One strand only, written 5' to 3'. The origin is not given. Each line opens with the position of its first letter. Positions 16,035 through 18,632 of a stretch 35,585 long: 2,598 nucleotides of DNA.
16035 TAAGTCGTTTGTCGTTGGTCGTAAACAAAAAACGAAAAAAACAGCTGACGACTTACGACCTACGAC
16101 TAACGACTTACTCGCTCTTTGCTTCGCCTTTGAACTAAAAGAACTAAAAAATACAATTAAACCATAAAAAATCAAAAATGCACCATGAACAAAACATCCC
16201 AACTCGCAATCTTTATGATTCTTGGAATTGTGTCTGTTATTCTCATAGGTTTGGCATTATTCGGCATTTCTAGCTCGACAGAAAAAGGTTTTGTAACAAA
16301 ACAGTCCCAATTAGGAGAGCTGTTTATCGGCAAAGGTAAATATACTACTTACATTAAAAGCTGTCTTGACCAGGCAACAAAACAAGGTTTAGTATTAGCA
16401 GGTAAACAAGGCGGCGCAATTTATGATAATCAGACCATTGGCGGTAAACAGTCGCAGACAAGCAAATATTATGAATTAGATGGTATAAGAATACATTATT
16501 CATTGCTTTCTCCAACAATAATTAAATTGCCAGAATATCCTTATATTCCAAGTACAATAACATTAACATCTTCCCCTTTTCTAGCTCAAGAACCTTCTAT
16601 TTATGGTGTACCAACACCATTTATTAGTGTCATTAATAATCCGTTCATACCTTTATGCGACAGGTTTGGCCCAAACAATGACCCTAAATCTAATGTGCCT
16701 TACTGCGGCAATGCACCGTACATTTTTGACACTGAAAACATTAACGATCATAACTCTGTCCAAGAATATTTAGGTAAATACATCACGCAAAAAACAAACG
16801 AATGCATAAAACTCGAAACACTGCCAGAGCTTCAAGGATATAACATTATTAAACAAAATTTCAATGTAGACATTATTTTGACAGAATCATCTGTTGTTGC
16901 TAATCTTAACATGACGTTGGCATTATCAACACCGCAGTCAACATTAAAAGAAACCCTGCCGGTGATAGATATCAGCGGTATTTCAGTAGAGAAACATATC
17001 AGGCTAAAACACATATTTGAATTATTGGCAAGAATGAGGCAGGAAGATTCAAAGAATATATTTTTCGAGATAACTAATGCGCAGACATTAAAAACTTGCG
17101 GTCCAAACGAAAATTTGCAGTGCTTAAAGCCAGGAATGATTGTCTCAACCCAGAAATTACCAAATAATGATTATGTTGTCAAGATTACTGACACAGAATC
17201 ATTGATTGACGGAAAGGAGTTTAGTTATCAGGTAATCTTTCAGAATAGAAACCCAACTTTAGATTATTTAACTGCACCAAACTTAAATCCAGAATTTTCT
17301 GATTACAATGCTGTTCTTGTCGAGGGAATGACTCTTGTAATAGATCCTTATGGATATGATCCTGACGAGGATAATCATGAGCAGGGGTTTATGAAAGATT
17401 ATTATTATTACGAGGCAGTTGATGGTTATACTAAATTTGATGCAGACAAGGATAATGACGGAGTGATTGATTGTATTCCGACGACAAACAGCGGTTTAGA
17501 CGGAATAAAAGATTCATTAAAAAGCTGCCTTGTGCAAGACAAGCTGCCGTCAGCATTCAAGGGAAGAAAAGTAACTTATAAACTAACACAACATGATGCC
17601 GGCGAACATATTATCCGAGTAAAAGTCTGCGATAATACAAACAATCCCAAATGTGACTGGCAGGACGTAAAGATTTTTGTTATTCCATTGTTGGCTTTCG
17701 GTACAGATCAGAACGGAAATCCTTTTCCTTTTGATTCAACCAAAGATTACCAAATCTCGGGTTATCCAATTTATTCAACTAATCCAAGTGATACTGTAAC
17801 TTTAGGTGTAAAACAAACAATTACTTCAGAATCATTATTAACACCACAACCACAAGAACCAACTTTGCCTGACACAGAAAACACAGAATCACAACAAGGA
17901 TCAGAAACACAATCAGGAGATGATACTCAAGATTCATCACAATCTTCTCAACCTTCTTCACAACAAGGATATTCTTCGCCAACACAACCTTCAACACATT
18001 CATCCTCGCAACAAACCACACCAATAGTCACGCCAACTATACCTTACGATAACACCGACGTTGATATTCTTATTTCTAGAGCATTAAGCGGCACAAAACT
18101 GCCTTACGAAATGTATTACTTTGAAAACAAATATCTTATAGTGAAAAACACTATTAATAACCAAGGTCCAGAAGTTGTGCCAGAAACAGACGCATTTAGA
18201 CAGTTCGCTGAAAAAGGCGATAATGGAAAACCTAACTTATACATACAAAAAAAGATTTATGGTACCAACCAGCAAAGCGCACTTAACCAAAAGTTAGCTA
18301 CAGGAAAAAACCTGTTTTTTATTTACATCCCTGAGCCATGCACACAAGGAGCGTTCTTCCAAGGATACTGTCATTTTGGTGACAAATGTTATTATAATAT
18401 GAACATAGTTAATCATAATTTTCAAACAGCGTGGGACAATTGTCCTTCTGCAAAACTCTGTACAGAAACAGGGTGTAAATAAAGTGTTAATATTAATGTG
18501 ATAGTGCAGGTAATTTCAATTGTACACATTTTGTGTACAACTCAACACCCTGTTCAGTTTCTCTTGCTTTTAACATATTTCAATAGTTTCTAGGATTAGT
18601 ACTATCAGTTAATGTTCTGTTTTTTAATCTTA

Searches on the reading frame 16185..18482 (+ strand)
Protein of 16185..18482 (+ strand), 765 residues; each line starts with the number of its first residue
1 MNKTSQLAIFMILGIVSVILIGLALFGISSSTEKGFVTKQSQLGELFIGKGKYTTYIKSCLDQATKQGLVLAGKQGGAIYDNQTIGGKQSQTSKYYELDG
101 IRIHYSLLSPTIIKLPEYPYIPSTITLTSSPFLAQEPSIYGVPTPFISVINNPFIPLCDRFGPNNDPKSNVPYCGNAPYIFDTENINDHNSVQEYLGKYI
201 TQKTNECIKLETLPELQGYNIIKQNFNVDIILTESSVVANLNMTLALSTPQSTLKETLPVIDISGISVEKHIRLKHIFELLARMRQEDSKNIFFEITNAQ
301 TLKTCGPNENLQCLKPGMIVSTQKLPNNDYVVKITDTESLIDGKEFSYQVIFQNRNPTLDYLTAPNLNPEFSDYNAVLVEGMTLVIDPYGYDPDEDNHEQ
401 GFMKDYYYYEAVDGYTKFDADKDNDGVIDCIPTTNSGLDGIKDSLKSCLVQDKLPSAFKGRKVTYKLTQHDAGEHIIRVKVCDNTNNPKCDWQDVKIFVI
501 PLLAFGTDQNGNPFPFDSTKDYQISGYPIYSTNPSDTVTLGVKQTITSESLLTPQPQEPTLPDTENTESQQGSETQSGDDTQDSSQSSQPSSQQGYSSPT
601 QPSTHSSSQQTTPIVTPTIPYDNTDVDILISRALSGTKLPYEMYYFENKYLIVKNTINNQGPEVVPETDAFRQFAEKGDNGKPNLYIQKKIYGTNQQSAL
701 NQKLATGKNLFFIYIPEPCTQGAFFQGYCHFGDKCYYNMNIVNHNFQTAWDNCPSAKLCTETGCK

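Call 5: search_protein_families(library=pfam, proteins=[window:16185-18482:+], max_evalue=1)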
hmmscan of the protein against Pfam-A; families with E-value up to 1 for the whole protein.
window:16185-18482:+ (765 aa): 1 family
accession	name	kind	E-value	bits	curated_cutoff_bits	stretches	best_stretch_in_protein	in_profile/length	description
PF25585.1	zf-CCCH_DUS3L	-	0.56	10.7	30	0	726-737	10-22/32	DUS3L CCCH zinc finger domain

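Call 7: search_protein_families(library=ncbifam, proteins=[window:16185-18482:+], max_evalue=1)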
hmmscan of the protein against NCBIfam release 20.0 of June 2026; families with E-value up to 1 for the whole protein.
window:16185-18482:+ (765 aa): 0 families
